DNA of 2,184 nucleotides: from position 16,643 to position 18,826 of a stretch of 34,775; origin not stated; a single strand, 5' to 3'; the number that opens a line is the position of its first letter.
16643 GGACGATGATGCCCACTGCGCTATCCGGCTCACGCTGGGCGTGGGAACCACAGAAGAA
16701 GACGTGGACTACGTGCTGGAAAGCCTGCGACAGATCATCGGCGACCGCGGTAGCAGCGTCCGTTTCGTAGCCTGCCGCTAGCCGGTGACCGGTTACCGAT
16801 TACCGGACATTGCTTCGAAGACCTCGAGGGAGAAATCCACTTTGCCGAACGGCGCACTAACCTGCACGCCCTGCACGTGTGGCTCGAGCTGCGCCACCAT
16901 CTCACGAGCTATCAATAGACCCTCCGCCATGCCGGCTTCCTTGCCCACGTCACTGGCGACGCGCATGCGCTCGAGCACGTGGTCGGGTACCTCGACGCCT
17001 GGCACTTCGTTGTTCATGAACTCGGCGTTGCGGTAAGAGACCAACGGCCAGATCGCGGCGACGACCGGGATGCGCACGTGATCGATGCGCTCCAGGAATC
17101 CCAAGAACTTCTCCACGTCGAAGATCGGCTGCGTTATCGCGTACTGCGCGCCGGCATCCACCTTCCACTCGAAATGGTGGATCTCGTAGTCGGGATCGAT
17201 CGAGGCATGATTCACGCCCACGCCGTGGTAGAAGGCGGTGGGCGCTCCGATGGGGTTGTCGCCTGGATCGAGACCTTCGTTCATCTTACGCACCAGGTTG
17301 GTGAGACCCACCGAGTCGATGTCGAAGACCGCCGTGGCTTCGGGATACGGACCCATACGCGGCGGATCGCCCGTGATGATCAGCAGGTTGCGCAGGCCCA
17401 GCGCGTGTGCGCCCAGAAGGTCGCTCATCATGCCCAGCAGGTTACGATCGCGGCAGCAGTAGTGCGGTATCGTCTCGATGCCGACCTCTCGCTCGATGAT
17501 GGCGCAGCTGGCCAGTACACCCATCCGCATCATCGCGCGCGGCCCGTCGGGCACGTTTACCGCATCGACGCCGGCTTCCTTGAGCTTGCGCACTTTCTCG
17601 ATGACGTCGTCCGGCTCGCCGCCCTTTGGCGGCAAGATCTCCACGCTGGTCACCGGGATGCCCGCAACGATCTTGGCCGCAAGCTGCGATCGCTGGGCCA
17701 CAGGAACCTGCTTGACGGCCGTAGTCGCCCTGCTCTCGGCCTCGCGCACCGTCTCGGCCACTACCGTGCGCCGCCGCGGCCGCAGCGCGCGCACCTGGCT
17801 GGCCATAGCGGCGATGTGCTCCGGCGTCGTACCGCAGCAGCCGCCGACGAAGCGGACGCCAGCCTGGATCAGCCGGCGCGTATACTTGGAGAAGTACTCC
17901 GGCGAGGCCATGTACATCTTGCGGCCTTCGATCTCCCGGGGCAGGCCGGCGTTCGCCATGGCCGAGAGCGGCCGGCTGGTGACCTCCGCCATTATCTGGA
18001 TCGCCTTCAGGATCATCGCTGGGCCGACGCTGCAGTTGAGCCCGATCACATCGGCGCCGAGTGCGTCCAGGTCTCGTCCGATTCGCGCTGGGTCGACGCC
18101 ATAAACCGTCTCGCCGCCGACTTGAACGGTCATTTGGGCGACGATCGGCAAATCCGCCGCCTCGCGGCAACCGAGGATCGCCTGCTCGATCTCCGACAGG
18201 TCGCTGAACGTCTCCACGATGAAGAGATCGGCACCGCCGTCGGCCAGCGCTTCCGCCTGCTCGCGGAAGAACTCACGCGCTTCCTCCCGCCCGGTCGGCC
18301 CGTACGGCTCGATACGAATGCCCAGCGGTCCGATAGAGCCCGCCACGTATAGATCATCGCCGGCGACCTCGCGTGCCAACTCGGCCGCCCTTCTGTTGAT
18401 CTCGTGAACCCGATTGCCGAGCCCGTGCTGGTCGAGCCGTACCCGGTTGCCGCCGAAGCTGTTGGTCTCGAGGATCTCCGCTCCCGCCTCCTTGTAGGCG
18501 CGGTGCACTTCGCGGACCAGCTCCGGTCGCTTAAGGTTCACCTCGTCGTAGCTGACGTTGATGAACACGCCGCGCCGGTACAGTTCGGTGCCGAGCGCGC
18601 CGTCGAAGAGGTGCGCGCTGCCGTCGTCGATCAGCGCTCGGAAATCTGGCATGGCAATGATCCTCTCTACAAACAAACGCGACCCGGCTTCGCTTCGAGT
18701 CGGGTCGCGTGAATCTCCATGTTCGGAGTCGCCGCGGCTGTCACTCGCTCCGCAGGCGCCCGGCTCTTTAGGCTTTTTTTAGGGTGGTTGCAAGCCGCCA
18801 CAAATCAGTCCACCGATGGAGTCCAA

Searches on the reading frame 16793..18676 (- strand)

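Call 19: search_protein_families(library=pfam, proteins=[window:16793-18676:-], max_evalue=0.001)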
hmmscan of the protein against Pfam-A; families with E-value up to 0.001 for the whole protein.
window:16793-18676:- (627 aa): 2 families
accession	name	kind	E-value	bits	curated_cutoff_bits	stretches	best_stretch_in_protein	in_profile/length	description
PF02574.22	S-methyl_trans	-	7.5e-70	236.4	22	1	23-294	2-282/283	Homocysteine S-methyltransferase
PF02219.23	MTHFR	-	2.9e-34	119.1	24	1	338-597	8-260/287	Methylenetetrahydrofolate reductase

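Call 53: search_protein_families(library=ncbifam, proteins=[window:16793-18676:-], max_evalue=0.00001)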
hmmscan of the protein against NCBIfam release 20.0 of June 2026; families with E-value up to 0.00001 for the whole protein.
window:16793-18676:- (627 aa): 8 families
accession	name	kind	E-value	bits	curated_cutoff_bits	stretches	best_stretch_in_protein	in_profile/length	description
NF006396.0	PRK08645.1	equivalog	2.3e-212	706.4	453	1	23-624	14-603/611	bifunctional homocysteine S-methyltransferase/methylenetetrahydrofolate reductase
NF005718.0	PRK07534.1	equivalog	6.8e-69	232.7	338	1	12-313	6-311/337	betaine--homocysteine S-methyltransferase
TIGR02082.1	metH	equivalog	1.8e-56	191.4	1010.85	1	43-313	41-330/1182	methionine synthase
NF007024.0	PRK09490.1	equivalog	8.3e-45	153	1497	1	44-312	58-346/1234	methionine synthase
NF007020.0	PRK09485.1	equivalog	5.3e-33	114.4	215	1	12-296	4-304/306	homocysteine S-methyltransferase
TIGR00676.1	fadh2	equivalog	7.7e-26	91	293.7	1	344-598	2-249/275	methylenetetrahydrofolate reductase [NAD(P)H]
TIGR00677.1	fadh2_euk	equivalog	5.7e-18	65.2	310.05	1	344-597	3-249/281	methylenetetrahydrofolate reductase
NF006950.0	PRK09432.1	equivalog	4e-11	42.7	382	1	343-572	25-240/296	methylenetetrahydrofolate reductase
